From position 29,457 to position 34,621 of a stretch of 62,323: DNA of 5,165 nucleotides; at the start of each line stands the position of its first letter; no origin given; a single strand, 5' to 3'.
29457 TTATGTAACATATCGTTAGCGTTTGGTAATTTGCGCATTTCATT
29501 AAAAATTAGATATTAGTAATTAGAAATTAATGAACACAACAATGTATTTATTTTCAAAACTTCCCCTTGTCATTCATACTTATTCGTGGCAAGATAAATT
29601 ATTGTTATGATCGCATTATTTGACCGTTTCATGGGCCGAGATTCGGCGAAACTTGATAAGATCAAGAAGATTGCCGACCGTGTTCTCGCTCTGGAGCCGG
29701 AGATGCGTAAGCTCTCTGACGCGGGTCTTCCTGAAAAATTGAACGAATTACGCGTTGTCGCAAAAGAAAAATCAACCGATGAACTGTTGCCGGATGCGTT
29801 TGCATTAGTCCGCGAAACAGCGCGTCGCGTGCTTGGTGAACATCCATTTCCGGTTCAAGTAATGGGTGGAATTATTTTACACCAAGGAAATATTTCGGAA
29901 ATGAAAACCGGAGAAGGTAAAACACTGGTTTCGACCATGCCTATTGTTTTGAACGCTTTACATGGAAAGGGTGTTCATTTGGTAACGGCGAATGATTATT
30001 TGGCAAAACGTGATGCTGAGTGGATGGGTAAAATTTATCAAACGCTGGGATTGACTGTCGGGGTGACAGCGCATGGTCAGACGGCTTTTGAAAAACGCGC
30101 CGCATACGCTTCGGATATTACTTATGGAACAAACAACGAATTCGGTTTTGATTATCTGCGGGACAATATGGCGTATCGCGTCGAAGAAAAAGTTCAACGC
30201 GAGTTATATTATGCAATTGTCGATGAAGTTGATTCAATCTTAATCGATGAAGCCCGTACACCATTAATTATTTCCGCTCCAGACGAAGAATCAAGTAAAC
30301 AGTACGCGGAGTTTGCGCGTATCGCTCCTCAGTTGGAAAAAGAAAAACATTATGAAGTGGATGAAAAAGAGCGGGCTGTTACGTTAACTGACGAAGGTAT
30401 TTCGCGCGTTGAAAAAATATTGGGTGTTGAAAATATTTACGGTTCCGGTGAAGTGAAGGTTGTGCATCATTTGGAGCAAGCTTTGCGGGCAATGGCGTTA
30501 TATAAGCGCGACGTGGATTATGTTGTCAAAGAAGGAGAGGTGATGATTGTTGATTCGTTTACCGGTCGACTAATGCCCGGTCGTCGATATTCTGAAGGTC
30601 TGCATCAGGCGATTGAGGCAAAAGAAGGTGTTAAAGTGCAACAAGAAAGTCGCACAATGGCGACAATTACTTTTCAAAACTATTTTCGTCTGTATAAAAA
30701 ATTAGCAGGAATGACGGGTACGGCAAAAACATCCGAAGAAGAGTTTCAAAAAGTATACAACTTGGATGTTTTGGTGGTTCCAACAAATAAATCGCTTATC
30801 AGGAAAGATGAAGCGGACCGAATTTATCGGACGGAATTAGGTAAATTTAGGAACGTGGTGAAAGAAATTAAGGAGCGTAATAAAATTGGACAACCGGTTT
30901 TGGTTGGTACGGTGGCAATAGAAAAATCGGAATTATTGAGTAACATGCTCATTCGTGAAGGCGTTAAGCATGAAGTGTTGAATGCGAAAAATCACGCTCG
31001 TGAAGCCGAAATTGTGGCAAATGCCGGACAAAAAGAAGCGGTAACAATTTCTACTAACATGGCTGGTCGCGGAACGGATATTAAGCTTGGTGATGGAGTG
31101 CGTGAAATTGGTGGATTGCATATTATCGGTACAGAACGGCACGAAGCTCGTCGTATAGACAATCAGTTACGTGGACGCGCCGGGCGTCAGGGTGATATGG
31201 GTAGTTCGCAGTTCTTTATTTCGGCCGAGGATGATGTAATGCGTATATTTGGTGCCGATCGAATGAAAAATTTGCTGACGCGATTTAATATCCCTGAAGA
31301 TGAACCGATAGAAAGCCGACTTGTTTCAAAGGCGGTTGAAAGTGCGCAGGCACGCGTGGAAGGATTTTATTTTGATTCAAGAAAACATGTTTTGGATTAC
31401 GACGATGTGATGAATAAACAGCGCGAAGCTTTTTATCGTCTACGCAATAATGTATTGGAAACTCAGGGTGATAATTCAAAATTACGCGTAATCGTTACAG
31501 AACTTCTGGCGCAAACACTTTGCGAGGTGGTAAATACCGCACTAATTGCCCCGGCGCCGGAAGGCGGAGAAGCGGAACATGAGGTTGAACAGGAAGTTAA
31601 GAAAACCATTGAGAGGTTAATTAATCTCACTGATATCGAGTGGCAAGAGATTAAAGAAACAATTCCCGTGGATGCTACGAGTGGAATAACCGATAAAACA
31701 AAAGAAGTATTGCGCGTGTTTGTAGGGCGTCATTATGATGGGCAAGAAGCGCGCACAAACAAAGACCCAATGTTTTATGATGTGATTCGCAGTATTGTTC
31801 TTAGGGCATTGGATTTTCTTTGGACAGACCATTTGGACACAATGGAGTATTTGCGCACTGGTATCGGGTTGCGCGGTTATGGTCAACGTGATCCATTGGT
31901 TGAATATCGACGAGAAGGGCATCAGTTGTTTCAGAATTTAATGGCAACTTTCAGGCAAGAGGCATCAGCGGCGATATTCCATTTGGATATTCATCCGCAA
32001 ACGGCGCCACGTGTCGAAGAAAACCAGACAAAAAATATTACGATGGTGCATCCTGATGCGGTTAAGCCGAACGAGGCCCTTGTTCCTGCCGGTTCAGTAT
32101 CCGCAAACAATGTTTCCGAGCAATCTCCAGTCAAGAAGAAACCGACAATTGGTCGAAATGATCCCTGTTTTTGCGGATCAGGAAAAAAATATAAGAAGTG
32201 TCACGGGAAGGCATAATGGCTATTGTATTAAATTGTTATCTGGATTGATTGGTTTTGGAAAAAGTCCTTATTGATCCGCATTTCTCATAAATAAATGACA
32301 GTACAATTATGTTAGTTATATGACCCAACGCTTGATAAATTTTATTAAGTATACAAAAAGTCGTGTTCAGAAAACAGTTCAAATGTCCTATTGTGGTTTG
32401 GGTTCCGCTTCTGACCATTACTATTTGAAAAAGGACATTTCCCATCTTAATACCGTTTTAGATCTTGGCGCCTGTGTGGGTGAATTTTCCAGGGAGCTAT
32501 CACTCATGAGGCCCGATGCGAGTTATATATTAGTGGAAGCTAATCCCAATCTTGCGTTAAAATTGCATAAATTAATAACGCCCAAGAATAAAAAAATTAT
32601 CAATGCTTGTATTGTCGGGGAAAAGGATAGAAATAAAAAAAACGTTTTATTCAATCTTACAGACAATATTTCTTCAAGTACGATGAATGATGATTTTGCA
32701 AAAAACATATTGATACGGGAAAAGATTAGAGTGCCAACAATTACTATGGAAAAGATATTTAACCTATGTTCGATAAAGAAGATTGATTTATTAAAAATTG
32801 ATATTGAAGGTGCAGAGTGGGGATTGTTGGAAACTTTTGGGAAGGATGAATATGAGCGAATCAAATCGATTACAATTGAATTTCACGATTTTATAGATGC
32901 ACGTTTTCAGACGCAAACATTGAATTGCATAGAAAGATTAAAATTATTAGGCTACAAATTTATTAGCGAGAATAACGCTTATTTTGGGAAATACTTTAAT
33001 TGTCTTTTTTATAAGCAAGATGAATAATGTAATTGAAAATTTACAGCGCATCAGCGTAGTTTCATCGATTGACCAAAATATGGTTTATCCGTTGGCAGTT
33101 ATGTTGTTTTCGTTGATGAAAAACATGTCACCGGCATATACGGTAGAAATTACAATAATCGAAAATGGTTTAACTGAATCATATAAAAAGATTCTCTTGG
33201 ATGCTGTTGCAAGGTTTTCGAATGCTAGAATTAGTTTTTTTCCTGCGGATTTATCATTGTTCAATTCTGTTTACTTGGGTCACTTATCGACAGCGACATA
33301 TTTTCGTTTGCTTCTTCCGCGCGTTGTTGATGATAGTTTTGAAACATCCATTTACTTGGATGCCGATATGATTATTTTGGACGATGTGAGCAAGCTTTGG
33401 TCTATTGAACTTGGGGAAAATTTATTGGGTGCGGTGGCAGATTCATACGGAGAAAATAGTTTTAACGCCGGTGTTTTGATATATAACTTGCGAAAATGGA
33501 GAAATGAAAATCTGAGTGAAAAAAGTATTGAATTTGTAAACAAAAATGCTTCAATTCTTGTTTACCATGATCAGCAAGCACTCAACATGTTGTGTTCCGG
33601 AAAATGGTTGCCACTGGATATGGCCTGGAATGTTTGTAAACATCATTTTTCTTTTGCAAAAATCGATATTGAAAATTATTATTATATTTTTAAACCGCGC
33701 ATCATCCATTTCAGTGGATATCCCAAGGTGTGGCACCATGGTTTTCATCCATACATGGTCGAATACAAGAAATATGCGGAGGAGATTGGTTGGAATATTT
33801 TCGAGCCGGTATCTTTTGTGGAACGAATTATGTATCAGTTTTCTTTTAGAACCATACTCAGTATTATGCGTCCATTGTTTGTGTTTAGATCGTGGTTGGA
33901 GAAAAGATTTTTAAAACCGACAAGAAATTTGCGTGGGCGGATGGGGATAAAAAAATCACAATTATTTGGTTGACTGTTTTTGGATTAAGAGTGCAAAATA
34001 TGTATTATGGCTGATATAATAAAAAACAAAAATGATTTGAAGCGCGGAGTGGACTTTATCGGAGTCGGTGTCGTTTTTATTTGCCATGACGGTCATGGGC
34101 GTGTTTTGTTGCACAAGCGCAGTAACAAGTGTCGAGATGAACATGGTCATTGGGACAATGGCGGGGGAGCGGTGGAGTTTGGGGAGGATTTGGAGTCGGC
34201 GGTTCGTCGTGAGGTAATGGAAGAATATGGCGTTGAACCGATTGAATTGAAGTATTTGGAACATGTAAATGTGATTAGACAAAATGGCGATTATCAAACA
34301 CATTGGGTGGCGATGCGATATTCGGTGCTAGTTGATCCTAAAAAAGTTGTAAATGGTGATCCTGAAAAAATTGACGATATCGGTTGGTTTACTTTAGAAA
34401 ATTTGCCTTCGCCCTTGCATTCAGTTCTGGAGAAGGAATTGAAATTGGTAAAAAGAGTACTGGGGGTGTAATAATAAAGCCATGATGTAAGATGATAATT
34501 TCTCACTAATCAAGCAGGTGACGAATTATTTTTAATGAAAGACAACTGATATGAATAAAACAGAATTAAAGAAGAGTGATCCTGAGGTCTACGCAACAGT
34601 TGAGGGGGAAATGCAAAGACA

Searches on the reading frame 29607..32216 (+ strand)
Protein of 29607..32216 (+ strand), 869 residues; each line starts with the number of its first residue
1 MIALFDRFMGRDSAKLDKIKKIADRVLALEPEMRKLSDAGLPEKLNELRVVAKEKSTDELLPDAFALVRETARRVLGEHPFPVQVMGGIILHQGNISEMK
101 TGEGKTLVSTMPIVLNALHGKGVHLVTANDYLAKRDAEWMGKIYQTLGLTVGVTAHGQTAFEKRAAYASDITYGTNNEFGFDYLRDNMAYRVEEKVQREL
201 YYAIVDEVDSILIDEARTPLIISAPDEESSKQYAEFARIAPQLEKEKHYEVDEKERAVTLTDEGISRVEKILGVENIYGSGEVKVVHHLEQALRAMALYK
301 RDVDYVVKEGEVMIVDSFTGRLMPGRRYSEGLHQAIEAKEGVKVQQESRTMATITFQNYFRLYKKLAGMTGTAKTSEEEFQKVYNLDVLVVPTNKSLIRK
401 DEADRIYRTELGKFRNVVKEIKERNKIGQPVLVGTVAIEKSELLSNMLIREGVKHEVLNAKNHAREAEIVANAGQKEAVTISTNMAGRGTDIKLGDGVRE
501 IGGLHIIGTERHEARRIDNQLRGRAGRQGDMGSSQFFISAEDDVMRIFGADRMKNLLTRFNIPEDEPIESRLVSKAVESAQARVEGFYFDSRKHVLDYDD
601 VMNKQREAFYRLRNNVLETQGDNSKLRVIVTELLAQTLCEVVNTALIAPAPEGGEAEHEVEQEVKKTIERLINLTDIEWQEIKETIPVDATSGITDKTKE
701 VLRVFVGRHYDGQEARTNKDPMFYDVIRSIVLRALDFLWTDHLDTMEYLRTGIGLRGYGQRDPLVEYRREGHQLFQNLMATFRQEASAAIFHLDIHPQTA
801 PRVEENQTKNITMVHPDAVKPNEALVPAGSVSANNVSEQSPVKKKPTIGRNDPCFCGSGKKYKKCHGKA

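Call 34: search_protein_families(library=pfam, proteins=[window:29607-32216:+], max_evalue=0.0001)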
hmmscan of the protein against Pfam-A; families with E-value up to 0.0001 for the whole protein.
window:29607-32216:+ (869 aa): 6 families
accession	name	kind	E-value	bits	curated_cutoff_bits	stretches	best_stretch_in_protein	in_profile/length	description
PF07517.20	SecA_DEAD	-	2e-124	415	24.6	1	11-381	8-290/290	SecA DEAD-like domain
PF21090.3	P-loop_SecA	-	5.3e-76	255.2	27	2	397-496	2-101/205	SecA P-loop domain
PF07516.18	SecA_SW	-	1.9e-52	178.7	26.7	1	567-793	1-199/200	SecA Wing and Scaffold domain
PF01043.26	SecA_PP_bind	-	4.1e-44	150.1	23.5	1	229-337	2-110/110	SecA preprotein cross-linking domain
PF02810.21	SEC-C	-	1.9e-09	37.6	20.4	1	850-868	1-19/19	SEC-C motif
PF00270.35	DEAD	-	8.5e-06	26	26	1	96-213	18-131/167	DEAD/DEAH box helicase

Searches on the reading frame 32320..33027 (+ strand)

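Call 57: search_protein_families(library=pfam, proteins=[window:32320-33027:+], max_evalue=0.0001)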
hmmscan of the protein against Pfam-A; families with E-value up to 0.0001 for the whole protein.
window:32320-33027:+ (235 aa): 1 family
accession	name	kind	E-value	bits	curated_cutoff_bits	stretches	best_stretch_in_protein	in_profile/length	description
PF05050.19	Methyltransf_21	-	3e-14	53.9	22.7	1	48-214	1-173/173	Methyltransferase FkbM domain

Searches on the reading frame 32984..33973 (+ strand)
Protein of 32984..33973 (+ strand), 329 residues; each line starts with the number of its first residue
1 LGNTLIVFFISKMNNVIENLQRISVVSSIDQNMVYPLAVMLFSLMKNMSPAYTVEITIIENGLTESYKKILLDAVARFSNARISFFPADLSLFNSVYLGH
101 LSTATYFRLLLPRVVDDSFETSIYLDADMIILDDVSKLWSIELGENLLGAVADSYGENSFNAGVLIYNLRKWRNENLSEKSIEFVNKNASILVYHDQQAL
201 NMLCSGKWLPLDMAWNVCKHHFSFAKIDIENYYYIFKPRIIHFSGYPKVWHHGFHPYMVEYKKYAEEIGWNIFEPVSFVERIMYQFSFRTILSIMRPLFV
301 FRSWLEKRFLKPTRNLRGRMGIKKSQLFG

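Call 57: search_protein_families(library=pfam, proteins=[window:32984-33973:+], max_evalue=0.0001)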
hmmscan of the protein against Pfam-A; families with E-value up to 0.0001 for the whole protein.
window:32984-33973:+ (329 aa): 1 family
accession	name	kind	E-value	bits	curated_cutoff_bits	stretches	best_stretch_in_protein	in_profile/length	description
PF01501.26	Glyco_transf_8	-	7.7e-37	127.7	24.3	1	25-252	2-251/253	Glycosyl transferase family 8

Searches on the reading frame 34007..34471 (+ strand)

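Call 118: search_protein_families(library=pfam, proteins=[window:34007-34471:+], max_evalue=0.001)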
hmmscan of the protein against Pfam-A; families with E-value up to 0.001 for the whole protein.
window:34007-34471:+ (154 aa): 1 family
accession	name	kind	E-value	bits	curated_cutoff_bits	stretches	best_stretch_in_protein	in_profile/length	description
PF00293.34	NUDIX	-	1.4e-19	70.9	21.1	1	20-138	4-124/134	NUDIX domain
